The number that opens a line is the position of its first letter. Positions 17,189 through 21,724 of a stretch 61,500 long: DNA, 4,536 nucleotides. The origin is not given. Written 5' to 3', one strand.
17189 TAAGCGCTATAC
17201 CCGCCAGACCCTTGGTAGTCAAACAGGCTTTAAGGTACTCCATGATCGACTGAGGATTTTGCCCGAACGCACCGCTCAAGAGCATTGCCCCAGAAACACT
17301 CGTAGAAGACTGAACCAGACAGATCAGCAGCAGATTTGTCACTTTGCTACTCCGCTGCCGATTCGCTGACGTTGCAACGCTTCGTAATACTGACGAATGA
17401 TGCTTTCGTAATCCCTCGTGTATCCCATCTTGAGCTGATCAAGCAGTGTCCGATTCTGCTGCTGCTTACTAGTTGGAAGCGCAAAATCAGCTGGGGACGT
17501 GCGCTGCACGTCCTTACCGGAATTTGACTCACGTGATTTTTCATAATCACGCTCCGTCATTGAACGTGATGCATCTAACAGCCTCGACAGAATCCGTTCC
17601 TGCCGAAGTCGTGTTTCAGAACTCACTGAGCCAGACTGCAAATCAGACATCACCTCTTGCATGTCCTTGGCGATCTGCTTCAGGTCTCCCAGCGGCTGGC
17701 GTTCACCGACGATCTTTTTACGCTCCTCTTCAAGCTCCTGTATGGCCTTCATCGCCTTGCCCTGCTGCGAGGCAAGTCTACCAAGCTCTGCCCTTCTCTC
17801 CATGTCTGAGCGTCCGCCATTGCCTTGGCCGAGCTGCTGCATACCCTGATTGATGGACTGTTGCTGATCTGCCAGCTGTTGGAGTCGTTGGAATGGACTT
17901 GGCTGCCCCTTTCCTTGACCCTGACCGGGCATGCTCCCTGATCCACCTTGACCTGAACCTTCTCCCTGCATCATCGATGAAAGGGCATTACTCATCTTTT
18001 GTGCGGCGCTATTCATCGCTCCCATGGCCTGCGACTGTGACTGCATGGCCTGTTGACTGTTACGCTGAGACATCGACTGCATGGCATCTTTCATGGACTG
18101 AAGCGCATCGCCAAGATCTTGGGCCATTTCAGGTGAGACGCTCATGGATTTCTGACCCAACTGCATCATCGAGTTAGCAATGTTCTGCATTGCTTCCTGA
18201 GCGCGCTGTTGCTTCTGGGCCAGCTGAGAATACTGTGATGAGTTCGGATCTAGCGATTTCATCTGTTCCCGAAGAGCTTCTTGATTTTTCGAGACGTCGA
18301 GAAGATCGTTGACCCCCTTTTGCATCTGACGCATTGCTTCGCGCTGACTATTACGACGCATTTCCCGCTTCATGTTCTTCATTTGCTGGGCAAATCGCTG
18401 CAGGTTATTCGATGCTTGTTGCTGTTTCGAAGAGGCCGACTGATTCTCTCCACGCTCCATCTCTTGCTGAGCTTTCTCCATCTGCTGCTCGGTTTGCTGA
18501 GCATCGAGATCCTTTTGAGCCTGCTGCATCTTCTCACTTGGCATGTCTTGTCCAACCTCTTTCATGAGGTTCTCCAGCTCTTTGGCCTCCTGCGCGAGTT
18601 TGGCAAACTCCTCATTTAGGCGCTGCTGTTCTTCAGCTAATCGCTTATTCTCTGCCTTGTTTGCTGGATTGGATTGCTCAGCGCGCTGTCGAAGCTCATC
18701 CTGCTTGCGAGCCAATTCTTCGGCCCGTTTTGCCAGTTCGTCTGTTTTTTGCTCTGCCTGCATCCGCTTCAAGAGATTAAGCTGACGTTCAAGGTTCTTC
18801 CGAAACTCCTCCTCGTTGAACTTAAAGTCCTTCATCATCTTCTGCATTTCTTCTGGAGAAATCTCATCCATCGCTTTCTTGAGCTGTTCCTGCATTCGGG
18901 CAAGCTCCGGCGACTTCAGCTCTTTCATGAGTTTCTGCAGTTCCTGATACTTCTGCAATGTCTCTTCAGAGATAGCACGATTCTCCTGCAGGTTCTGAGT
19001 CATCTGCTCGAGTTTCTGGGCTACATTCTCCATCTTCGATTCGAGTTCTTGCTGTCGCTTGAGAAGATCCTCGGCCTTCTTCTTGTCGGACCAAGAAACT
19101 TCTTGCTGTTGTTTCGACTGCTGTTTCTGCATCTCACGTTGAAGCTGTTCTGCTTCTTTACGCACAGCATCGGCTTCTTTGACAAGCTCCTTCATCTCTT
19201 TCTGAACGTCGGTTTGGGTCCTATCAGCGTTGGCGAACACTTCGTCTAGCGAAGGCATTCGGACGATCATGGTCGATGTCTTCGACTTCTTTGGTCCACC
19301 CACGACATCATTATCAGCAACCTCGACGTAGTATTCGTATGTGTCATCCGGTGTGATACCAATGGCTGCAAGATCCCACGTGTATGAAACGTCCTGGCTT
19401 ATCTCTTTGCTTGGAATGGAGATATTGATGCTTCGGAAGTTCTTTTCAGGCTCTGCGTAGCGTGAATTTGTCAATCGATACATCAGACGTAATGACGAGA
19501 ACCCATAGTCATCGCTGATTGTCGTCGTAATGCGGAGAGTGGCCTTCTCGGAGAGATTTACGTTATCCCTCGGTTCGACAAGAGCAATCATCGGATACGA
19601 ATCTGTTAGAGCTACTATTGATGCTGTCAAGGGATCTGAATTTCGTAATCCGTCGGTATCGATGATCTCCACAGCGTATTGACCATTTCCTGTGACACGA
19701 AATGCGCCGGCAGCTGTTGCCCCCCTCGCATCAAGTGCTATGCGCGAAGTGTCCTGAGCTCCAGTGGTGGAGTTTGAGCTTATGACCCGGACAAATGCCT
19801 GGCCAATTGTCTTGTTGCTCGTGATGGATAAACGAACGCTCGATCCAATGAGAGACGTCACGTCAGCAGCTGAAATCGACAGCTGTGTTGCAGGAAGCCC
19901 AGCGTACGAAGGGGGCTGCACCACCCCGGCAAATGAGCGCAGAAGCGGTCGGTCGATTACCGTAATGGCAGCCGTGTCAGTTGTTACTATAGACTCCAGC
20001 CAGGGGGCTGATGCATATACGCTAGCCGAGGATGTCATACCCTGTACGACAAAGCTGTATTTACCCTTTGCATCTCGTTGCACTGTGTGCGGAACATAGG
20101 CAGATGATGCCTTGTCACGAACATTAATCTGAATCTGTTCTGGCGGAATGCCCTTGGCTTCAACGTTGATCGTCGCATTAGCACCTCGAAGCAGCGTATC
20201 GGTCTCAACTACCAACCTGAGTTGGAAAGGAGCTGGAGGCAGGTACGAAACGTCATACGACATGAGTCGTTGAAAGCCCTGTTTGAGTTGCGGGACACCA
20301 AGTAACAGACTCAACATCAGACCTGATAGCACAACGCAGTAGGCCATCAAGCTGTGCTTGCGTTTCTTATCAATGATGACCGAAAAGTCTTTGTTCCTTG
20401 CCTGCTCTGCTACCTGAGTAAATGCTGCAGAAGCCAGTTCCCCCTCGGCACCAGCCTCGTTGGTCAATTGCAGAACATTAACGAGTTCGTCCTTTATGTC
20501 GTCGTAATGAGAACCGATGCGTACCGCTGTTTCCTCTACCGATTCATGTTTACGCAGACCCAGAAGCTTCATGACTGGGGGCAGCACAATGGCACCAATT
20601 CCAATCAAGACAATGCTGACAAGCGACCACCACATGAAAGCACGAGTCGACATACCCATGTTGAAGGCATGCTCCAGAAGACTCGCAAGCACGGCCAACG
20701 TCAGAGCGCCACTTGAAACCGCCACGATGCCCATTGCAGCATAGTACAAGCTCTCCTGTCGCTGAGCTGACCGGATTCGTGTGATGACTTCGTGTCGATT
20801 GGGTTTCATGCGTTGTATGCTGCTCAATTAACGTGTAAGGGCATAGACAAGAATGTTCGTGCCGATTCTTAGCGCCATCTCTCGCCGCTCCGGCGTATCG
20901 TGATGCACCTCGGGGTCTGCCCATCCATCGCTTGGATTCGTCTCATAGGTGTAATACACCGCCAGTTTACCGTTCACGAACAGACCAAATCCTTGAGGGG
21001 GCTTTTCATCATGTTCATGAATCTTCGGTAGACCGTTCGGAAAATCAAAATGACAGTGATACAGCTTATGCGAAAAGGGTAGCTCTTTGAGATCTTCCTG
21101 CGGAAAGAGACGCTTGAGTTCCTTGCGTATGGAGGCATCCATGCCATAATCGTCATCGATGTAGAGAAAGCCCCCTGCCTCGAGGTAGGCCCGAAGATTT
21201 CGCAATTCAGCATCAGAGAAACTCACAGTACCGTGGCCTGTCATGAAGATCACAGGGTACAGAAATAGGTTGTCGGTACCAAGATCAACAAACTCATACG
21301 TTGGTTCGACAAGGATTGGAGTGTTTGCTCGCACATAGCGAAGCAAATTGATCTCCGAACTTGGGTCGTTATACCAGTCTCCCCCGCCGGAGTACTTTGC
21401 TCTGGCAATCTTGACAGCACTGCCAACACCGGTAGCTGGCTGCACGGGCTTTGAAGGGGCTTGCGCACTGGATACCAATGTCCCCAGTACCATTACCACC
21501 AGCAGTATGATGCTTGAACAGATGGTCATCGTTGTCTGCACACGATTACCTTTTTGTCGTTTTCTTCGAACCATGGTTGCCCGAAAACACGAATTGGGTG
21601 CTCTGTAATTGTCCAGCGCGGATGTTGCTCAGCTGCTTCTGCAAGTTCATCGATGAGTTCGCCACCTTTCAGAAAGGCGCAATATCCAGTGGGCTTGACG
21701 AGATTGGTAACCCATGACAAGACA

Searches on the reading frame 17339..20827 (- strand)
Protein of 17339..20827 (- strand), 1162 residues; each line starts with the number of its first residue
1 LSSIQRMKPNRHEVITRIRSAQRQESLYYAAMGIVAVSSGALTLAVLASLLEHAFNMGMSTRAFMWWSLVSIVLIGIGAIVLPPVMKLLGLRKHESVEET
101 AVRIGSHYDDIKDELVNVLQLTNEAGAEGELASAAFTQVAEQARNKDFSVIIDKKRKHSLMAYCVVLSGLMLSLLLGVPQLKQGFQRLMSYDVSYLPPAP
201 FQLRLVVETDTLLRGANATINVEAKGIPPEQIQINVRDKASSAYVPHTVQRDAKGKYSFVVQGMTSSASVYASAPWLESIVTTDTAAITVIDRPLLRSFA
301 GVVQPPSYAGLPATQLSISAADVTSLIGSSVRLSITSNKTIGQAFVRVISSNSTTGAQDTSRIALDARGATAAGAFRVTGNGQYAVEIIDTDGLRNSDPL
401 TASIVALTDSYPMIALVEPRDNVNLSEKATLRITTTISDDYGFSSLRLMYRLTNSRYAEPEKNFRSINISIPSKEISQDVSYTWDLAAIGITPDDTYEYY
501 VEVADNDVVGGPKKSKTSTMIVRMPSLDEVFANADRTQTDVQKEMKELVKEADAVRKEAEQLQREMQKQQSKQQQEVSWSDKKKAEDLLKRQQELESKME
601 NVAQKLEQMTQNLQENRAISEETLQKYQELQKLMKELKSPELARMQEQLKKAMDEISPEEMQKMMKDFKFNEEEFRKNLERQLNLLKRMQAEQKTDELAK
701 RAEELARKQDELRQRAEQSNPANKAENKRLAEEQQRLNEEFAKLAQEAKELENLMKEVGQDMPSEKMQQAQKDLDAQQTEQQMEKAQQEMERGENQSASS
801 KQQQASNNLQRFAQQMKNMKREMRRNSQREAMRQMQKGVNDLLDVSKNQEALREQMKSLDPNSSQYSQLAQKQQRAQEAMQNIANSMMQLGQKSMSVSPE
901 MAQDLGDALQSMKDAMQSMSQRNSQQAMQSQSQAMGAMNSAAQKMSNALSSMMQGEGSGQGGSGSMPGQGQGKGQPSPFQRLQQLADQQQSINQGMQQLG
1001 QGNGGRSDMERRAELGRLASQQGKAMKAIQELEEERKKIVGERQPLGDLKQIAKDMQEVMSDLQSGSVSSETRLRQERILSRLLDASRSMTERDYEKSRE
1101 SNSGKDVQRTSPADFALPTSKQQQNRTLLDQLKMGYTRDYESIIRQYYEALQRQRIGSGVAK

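Call 67: search_protein_families(library=pfam, proteins=[window:17339-20827:-], max_evalue=0.00001)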
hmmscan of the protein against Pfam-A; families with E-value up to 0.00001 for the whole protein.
window:17339-20827:- (1162 aa): 1 family
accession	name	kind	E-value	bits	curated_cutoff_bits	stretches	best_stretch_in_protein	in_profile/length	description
PF13779.11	DUF4175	-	2.1e-20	72.8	27.3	2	301-526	188-394/825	Domain of unknown function (DUF4175)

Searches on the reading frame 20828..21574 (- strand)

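Call 67: search_protein_families(library=pfam, proteins=[window:20828-21574:-], max_evalue=0.00001)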
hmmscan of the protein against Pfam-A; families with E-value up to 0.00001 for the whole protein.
window:20828-21574:- (248 aa): 1 family
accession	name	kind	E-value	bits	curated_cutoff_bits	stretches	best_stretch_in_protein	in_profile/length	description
PF13709.12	DUF4159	-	3.8e-64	216.4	25.9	1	55-246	1-202/202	Domain of unknown function (DUF4159)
